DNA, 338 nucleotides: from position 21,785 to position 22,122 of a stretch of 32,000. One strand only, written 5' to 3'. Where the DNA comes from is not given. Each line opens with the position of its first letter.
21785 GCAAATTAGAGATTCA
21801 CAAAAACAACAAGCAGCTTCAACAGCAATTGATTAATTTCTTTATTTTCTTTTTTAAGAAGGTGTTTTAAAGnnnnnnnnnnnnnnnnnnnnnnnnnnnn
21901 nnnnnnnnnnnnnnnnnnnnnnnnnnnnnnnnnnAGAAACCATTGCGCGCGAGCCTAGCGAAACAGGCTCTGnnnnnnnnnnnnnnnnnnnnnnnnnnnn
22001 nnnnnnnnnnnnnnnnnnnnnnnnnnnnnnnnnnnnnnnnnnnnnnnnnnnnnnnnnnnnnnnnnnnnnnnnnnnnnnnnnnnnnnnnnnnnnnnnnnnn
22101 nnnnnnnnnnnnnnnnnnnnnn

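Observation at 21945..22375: GC-rich 26-nt hairpin motif embedded twice, in frame, in the FtsY N-terminal domain with a compensatory stem change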

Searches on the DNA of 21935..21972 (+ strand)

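Call 63: build_rna_model(alignment_id=A3, structure=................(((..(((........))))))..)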
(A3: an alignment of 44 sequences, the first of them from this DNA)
Model R1 built from alignment A3 (44 sequences, 40 columns); structure: as given.
model positions 38; base pairs 6; branch points 0; effective number of sequences 44; information 1.227 bits per position. Calibrated on 0.2 Mb of random sequence (short: E-values are rough).
structure used (alignment columns):
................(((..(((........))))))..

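Call 64: search_with_rna_model(model_id=R1, source=window, filters=off, max_evalue=10)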
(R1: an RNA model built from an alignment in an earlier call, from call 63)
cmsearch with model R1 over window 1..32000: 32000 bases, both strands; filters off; matches with E-value up to 10: 10.
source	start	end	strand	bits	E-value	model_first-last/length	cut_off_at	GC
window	21935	21972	+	57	2.9e-18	1-38/38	no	0.58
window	22340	22377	+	47.7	5.3e-15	1-38/38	no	0.55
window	14556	14593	+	40.4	1.8e-12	1-38/38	no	0.61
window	4680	4699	+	7.1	0.88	1-38/38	no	0.35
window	6515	6549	+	5.2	4.2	1-38/38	no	0.34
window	9773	9782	+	4.9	5.2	22-31/38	no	0.5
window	15782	15793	+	4.2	9.2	1-38/38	no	0.25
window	5390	5404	+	4.1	9.6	1-38/38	no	0.4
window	8705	8716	+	4.1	9.7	1-38/38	no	0.25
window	23576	23587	-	4.1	9.7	1-38/38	no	0.25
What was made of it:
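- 21939..21971 (+): Element copy 1. Layout: 5' flank or tag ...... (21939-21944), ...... (21945-21950), 5' arm GAGCCT (21951-21956), loop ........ (21957-21964), 3' arm AGGCTC (21965-21970), then T. Read in frame as (ET)I-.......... Covariance-model hit at 21935-21972, 57 bits (call 64).
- Checked: A covariance model recovers exactly these three sites in the window and nothing else (call 64).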

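Call 65: search_with_rna_model(model_id=R1, sources=[L003, L005, L006, L102, L103, L104, L105], filters=off, max_evalue=1)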
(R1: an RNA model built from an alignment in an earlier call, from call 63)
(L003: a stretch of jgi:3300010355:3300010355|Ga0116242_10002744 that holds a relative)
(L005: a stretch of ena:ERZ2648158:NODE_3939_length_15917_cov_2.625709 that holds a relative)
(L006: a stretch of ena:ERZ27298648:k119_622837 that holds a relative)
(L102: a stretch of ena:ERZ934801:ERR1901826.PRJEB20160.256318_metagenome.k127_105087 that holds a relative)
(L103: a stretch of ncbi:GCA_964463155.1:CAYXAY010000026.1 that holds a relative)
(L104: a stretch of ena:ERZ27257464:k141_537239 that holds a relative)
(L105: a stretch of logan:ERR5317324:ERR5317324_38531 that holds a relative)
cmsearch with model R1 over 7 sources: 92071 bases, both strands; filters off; matches with E-value up to 1: 12.
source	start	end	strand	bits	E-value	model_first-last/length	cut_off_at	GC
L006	2899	2936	+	58.5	2.4e-18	1-38/38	no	0.58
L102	10063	10100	+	56.2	1.5e-17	1-38/38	no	0.66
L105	38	75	+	52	4.5e-16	1-38/38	no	0.63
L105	1711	1748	+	52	4.5e-16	1-38/38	no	0.61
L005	9255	9293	+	50.7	1.3e-15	1-38/38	no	0.67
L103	3588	3625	+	43.6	4e-13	1-38/38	no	0.53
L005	2286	2323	+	40.6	4.5e-12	1-38/38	no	0.66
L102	3517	3556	+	25.2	1.1e-06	1-38/38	no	0.52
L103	3243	3266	+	22.5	1e-05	1-38/38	no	0.5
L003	10063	10103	+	20.2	6.5e-05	1-38/38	no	0.56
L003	4194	4218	+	10.2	0.2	1-38/38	no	0.44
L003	10140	10151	+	9.4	0.41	21-32/38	no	0.5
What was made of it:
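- Tried and rejected: I count about 10 copies in ~5.6 kb of A-domains against 4 in ~118 kb of flanks (calls 64, 65).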
